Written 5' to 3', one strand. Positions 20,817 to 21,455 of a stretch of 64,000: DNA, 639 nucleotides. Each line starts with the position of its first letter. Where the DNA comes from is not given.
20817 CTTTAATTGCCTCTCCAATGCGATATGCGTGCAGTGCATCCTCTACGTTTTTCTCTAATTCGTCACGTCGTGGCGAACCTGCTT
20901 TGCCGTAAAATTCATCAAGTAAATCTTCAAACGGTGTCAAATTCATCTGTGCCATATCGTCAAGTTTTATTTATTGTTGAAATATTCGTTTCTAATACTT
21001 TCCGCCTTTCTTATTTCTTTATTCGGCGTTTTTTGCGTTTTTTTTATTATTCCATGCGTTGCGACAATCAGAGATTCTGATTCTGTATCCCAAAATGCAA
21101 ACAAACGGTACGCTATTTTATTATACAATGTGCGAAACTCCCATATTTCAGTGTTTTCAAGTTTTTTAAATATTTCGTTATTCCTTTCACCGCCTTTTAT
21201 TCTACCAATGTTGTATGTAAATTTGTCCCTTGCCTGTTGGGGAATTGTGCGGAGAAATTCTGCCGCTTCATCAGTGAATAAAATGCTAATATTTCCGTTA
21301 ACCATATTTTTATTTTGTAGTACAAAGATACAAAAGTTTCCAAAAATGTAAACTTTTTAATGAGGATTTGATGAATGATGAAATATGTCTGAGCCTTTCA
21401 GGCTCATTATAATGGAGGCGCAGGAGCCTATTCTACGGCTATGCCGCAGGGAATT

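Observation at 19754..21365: Two unrelated TA modules sit in tandem units with the same boundary sequences (R1 - genes - promoter - R2), a cassette-array-like architecture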

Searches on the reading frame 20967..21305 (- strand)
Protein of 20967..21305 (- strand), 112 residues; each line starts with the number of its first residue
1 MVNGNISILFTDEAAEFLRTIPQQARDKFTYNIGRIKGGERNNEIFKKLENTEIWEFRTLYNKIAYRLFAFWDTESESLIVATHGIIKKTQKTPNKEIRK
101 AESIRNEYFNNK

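Call 6: search_protein_families(library=pfam, proteins=[window:20967-21305:-], max_evalue=0.01)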
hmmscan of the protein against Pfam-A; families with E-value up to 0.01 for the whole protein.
window:20967-21305:- (112 aa): 1 family
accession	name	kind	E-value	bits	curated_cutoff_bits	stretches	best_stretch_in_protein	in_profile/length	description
PF05973.20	Gp49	-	3.9e-16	59.3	23.9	1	16-103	1-87/90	Phage derived protein Gp49-like (DUF891)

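Call 9: find_encoding_contigs(protein=window:20967-21305:-, flank=6000, max_places=10)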
Protein window:20967-21305:- (112 aa): 13 contigs read that carry it; 8 places shown.
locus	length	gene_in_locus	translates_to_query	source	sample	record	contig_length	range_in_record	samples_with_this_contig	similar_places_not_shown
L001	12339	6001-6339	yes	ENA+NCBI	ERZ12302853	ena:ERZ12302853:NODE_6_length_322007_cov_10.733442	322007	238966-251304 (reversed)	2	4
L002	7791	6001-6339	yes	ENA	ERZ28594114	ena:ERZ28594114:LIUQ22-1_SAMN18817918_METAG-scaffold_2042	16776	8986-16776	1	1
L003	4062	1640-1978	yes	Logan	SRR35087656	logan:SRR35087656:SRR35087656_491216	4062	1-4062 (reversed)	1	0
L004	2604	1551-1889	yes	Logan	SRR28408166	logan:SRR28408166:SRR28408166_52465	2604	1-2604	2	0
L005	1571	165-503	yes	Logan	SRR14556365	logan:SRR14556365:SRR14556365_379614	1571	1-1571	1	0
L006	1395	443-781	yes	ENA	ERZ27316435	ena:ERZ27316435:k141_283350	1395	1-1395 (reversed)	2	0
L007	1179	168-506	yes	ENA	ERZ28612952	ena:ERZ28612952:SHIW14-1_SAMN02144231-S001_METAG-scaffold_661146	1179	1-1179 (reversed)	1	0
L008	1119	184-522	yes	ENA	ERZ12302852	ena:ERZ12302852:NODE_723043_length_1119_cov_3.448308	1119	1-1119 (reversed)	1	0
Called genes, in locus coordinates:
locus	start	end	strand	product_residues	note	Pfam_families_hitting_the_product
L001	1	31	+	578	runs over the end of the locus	PF02690:Na_Pi_cotrans, PF01895:PhoU (faint)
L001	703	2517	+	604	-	PF01136:Peptidase_U32, PF12392:DUF3656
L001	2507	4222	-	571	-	PF16342:DUF4972 (faint), PF18998:Flg_new_2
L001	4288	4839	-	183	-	PF02441:Flavoprotein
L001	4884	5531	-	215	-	PF03938:OmpH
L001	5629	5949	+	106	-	-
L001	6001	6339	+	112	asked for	PF05973:Gp49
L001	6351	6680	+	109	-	PF13443:HTH_26 (faint), PF13744:HTH_37 (weak), PF13560:HTH_31, PF01381:HTH_3, PF12844:HTH_19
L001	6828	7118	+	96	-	PF04221:RelB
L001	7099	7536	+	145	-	PF13470:PIN_3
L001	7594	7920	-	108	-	-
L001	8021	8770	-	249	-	-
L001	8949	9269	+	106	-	-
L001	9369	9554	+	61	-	-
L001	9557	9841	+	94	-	PF09827:CRISPR_Cas2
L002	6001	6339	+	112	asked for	PF05973:Gp49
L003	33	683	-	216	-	PF03938:OmpH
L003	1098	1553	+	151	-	PF01797:Y1_Tnp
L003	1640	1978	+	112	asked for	PF05973:Gp49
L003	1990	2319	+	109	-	PF13443:HTH_26 (faint), PF13744:HTH_37 (weak), PF13560:HTH_31, PF01381:HTH_3, PF12844:HTH_19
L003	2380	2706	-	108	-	-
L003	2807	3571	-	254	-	-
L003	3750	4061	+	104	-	?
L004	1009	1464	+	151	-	PF01797:Y1_Tnp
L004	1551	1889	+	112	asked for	PF05973:Gp49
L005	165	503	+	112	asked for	PF05973:Gp49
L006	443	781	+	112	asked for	PF05973:Gp49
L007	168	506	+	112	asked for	PF05973:Gp49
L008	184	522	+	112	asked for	PF05973:Gp49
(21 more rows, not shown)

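Call 25: search_protein_families(library=ncbifam, proteins=[L003:1098-1553:+, window:20967-21305:-], max_evalue=0.01)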
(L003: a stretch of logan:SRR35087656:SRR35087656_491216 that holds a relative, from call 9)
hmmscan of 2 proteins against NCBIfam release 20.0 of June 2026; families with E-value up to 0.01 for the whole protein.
L003:1098-1553:+ (151 aa): 3 families
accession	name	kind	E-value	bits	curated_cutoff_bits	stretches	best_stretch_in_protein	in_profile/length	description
NF033573.1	transpos_IS200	equivalog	2.1e-13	50.6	55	1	4-117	7-125/126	IS200/IS605 family transposase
NF047646.1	REP_Tyr_transpos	equivalog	0.00081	19.3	80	1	52-97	55-107/146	REP-associated tyrosine transposase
NF053770.1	CIS5_fam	equivalog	0.0034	17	260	1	16-72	9-62/148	CIS5 family contractile injection system inner tube adaptor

window:20967-21305:- (112 aa): 0 families

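Call 26: search_protein_families(library=pfam, proteins=[L003:1098-1553:+], max_evalue=0.01)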
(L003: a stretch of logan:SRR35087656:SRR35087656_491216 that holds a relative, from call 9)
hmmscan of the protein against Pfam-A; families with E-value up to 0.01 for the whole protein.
L003:1098-1553:+ (151 aa): 1 family
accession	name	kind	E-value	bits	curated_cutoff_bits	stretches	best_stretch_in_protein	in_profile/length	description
PF01797.21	Y1_Tnp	-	8.6e-21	74.7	23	1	6-119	3-121/121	Transposase IS200 like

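Call 32: find_homologous_proteins(query=L003:1098-1553:+, max_evalue=1e-10)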
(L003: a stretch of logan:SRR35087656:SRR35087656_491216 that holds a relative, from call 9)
Query L003:1098-1553:+ (151 aa): 934 proteins with E <= 1e-10 among 936 candidates; the best 120 are listed.
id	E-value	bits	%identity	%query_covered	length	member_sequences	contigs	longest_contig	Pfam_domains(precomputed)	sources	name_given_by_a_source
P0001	1.7e-92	325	95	100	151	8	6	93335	PF01797.22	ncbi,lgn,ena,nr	ncbi:MAG: transposase [Bacteroidales bacterium]|nr:transposase [Bacteroidales bacterium]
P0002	2.0e-92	325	95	100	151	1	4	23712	PF01797.22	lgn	-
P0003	6.4e-92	323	93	100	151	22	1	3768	PF01797.22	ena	-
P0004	9.3e-92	323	94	100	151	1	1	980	PF01797.22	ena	-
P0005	1.2e-91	323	95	100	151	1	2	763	PF01797.22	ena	-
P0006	2.0e-91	322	94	100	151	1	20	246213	PF01797.22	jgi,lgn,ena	-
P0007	3.1e-91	321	93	100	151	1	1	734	PF01797.22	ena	-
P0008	4.8e-91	321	93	100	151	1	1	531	PF01797.22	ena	-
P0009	4.8e-91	321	93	100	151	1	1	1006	PF01797.22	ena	-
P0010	5.5e-91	320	94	100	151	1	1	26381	PF01797.22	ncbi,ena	-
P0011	6.5e-91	320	93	100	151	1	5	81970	PF01797.22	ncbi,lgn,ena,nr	ncbi:MAG: transposase [Bacteroidales bacterium]|nr:transposase [Bacteroidales bacterium]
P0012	2.8e-90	318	94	100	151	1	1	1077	PF01797.22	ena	-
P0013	3.3e-90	318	94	100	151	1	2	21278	PF01797.22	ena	-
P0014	4.3e-90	318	93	100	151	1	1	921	PF01797.22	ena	-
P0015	5.6e-90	317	93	100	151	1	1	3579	PF01797.22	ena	-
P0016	7.5e-90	317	91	100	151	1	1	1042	PF01797.22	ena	-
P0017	1.4e-89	316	91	100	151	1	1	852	PF01797.22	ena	-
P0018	1.7e-89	316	92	100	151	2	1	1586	PF01797.22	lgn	-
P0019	3.8e-89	314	93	100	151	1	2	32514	PF01797.22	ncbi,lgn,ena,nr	ncbi:MAG: transposase [Bacteroidales bacterium]|nr:transposase [Bacteroidales bacterium]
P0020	5.1e-89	314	93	100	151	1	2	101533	PF01797.22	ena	-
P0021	1.8e-88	312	92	100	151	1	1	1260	PF01797.22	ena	-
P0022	4.1e-88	311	91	100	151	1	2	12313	PF01797.22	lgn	-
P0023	2.4e-87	309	92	100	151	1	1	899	PF01797.22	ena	-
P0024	1.8e-85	303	87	100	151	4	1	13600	PF01797.22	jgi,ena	-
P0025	4.9e-85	301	86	100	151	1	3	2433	PF01797.22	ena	-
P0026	1.7e-84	299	85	100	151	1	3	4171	PF01797.22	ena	-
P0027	9.4e-84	297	84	100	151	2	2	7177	PF01797.22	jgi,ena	jgi:REP element-mobilizing transposase RayT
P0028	9.9e-84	297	83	100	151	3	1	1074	PF01797.22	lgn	-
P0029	2.9e-83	295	84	100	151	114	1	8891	PF01797.22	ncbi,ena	-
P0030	5.9e-82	291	83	100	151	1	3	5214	PF01797.22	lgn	-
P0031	5.9e-82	291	83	100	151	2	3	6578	PF01797.22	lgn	-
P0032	6.3e-82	291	83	100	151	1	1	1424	PF01797.22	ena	-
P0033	6.9e-82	291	82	100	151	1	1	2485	PF01797.22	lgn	-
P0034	7.3e-82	291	83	100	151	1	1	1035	PF01797.22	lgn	-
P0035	8.3e-82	291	83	100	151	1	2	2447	PF01797.22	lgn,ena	-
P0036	8.4e-82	291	83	100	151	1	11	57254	PF01797.22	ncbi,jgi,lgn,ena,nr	ncbi:MAG: transposase [Bacteroidales bacterium]|jgi:REP element-mobilizing transposase RayT|nr:trans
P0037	1.2e-81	290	83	100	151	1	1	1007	PF01797.22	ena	-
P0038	2.2e-81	289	83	100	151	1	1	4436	PF01797.22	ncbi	-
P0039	2.6e-81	289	83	100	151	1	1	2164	PF01797.22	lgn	-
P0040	3.0e-81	289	83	100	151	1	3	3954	PF01797.22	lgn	-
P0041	3.8e-81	289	83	100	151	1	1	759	PF01797.22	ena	-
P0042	4.3e-81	288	82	100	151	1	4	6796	PF01797.22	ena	-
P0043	6.7e-81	288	82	100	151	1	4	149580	PF01797.22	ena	-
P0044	1.4e-80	287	81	100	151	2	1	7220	PF01797.22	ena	-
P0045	1.4e-80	287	81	100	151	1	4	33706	PF01797.22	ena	-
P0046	1.5e-80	287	81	100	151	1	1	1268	PF01797.22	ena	-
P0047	2.8e-80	286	81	100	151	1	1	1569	PF01797.22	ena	-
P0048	3.0e-80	286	83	100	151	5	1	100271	PF01797.22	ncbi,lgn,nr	ncbi:MAG: transposase [Bacteroidales bacterium]|nr:transposase [Bacteroidales bacterium]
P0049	4.1e-80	285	79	100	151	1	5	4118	PF01797.22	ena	-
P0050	1.8e-79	283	79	100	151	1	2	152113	PF01797.22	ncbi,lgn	-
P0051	1.1e-76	274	79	100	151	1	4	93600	PF01797.22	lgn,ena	-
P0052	1.7e-75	270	74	100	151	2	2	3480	PF01797.22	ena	-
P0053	8.1e-72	258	71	100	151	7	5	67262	PF01797.22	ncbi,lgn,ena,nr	ncbi:MAG: transposase [Paludibacteraceae bacterium]|nr:transposase [Paludibacteraceae bacterium]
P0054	1.7e-70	254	72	100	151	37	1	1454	PF01797.22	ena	-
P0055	1.5e-69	251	69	100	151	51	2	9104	PF01797.22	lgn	-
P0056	2.4e-68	247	70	100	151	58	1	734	PF01797.22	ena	-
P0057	3.0e-68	247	67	99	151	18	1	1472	PF01797.22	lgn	-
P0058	4.8e-68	246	68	100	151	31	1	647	PF01797.22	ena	-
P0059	4.3e-67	243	67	100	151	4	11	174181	PF01797.22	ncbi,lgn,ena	-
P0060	5.9e-67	242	66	100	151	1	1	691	PF01797.22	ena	-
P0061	9.1e-67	242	67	100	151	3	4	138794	PF01797.22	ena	-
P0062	1.9e-66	241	66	99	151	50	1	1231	PF01797.22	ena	-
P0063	1.9e-66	241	68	100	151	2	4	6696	PF01797.22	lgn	-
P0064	2.5e-66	240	63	100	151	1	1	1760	PF01797.22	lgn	-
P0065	6.2e-66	239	66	100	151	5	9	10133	PF01797.22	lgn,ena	-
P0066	1.5e-65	238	67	100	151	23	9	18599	PF01797.22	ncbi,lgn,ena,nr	ncbi:MAG: transposase [Bacteroidales bacterium]|nr:transposase [Bacteroidales bacterium]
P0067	2.2e-65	237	63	100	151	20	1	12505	PF01797.22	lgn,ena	-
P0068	2.5e-65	237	66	100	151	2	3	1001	PF01797.22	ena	-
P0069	5.1e-65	236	83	83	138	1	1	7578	PF01797.22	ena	-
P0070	5.9e-65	236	65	100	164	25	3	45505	PF01797.22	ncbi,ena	-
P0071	3.0e-64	234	61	100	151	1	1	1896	PF01797.22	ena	-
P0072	5.6e-63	230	66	100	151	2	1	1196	PF01797.22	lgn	-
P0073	6.3e-63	229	94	71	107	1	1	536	PF01797.22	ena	-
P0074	5.6e-62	226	62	100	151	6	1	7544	PF01797.22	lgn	-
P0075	1.3e-61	225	64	100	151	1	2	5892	PF01797.22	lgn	-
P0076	5.1e-61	223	62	100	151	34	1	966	PF01797.22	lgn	-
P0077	1.8e-59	218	62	100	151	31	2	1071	PF01797.22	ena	-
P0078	1.6e-55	205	75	77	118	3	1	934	PF01797.22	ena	-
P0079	4.4e-55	204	71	79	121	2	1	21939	PF01797.22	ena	-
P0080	1.4e-54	202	74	80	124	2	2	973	PF01797.22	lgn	-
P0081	5.1e-54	201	66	80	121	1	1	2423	PF01797.22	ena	-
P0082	1.1e-51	193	56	100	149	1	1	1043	PF01797.22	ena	-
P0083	4.0e-50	188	56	100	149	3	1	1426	PF01797.22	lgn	-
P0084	9.7e-50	187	54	100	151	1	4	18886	PF01797.22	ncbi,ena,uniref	ncbi:transposase [Petrimonas sp.]|uniref:transposase n=1 Tax=Petrimonas sp. TaxID=2023866 RepID=UPI0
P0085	2.0e-49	186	54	100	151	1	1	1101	PF01797.22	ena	-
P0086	3.1e-49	185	52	100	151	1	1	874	PF01797.22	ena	-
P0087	3.6e-49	185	53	100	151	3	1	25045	PF01797.22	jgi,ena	jgi:Transposase and inactivated derivatives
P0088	6.4e-49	184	53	100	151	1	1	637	PF01797.22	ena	-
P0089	8.3e-49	184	52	100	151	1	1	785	PF01797.22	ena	-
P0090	1.2e-48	183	53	98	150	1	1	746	PF01797.22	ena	-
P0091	3.0e-48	182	53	99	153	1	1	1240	PF01797.22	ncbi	-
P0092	6.4e-48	181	51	100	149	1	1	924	PF01797.22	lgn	-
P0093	6.8e-48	181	52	100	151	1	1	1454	PF01797.22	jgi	-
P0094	7.9e-48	180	52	100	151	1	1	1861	PF01797.22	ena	-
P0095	1.1e-47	180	52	100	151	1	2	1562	PF01797.22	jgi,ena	-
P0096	1.3e-47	180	50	100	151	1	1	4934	PF01797.22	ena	-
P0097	1.5e-47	180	51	100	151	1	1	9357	PF01797.22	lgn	-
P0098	1.5e-47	180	52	100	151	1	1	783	PF01797.22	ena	-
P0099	1.5e-47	179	51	100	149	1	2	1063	PF01797.22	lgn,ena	-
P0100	2.5e-47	179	52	100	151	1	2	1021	PF01797.22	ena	-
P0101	2.8e-47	179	52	100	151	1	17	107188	PF01797.22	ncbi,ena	-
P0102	1.0e-46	177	54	95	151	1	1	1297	PF01797.22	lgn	-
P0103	1.3e-46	177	53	99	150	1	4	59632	PF01797.22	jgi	-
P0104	2.5e-46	176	51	100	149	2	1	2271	PF01797.22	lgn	-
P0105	5.4e-46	174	50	100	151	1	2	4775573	PF01797.22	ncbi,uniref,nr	ncbi:transposase [Alkalitalea saponilacus]|uniref:REP element-mobilizing transposase RayT n=1 Tax=Al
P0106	5.6e-46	174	51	100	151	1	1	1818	PF01797.22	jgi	jgi:REP element-mobilizing transposase RayT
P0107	1.1e-45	174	53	100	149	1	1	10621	PF01797.22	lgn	-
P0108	1.2e-45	173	50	100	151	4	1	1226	PF01797.22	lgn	-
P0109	1.8e-45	173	51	100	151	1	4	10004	PF01797.22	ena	-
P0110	2.1e-45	173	51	100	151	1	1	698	PF01797.22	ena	-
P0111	2.2e-45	172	51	100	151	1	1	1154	PF01797.22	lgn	-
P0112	2.2e-45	172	52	100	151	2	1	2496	PF01797.22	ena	-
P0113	2.3e-45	172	52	100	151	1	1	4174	PF01797.22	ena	-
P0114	2.4e-45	172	51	100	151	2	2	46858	PF01797.22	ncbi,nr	ncbi:transposase [Odoribacter sp. OttesenSCG-928-L07]|nr:transposase [Odoribacter sp. OttesenSCG-928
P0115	2.6e-45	172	50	99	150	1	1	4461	PF01797.22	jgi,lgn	-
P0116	2.8e-45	172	50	100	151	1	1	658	PF01797.22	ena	-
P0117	3.3e-45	172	51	100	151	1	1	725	PF01797.22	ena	-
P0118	3.3e-45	172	52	99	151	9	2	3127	PF01797.22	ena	-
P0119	3.6e-45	172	53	99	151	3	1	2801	PF01797.22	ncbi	-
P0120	3.9e-45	172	51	100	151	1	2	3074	PF01797.22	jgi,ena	-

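Call 33: find_encoding_contigs(protein=P0036, flank=5000, max_places=6)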
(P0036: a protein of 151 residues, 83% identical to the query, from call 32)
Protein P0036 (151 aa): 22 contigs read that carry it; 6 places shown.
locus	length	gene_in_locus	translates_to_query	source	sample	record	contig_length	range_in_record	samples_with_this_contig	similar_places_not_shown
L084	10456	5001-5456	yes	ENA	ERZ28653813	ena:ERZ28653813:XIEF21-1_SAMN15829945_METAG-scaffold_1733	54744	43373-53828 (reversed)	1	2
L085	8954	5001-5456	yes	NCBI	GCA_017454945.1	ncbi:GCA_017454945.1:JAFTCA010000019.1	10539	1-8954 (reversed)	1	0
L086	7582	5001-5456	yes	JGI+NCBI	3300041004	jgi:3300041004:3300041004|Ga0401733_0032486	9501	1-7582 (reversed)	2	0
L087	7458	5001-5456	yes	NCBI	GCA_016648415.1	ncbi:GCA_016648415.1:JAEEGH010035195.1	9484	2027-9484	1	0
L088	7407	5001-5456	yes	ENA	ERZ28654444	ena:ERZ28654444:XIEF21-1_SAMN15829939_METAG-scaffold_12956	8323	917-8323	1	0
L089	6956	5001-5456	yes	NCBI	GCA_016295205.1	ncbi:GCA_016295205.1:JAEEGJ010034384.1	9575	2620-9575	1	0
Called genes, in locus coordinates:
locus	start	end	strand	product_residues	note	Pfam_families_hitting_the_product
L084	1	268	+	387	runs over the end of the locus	PF17761:DUF1016_N, PF06250:YhcG_C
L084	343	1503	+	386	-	PF17761:DUF1016_N, PF06250:YhcG_C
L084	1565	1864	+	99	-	-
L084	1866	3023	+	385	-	PF01420:Methylase_S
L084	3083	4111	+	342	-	PF02661:Fic, PF13412:HTH_24 (faint)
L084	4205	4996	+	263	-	-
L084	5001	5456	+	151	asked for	PF01797:Y1_Tnp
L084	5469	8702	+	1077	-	PF04313:HSDR_N, PF04851:ResIII, PF18766:SWI2_SNF2, PF22679:T1R_D3-like, PF11867:T1RH-like_C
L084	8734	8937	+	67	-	PF02597:ThiS (weak)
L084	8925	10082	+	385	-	PF02581:TMP-TENI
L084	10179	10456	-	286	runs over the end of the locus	PF00140:Sigma70_r1_2, PF04542:Sigma70_r2, PF04539:Sigma70_r3, PF04545:Sigma70_r4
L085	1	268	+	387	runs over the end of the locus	PF17761:DUF1016_N, PF06250:YhcG_C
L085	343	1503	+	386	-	PF17761:DUF1016_N, PF06250:YhcG_C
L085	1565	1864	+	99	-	-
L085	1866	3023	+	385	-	PF01420:Methylase_S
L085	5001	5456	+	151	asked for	PF01797:Y1_Tnp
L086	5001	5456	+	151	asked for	PF01797:Y1_Tnp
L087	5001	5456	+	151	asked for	PF01797:Y1_Tnp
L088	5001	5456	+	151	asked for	PF01797:Y1_Tnp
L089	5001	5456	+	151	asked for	PF01797:Y1_Tnp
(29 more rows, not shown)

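Call 34: find_encoding_contigs(protein=P0053, flank=5000, max_places=5)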
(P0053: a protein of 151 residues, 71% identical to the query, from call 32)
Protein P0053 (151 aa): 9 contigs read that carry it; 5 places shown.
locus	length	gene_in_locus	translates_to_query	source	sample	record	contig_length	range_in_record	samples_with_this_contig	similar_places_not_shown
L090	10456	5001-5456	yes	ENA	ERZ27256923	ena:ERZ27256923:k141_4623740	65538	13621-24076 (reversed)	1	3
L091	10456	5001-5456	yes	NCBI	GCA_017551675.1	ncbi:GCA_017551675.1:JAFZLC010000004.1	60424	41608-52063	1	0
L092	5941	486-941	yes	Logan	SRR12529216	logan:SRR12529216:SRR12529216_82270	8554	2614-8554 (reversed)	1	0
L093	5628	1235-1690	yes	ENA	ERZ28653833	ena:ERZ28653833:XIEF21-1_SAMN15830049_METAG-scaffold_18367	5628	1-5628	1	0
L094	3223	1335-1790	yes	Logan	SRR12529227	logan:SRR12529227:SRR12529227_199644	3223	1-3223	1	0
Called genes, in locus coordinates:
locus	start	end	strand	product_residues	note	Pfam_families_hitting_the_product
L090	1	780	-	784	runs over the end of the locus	PF12796:Ank_2 (faint), PF13606:Ank_3 (faint)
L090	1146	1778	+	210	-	PF13646:HEAT_2 (faint), PF20168:PDS5 (weak), PF13513:HEAT_EZ (faint), PF02985:HEAT (faint), PF01602:Adaptin_N (weak)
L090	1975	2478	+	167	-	PF10543:ORF6N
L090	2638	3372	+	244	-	PF12697:Abhydrolase_6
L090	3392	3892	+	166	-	PF13302:Acetyltransf_3, PF13420:Acetyltransf_4 (weak), PF00583:Acetyltransf_1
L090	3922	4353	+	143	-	PF14302:DUF4377 (faint)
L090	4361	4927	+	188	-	-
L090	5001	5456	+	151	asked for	PF01797:Y1_Tnp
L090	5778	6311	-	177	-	PF02525:Flavodoxin_2, PF03358:FMN_red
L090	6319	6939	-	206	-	PF00302:CAT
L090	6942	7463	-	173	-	-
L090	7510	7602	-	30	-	-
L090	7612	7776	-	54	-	-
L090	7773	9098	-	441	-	PF13173:AAA_14, PF13635:DUF4143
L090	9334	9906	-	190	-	PF02525:Flavodoxin_2, PF03358:FMN_red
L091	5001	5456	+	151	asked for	PF01797:Y1_Tnp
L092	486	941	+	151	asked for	PF01797:Y1_Tnp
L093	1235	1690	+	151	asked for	PF01797:Y1_Tnp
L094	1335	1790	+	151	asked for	PF01797:Y1_Tnp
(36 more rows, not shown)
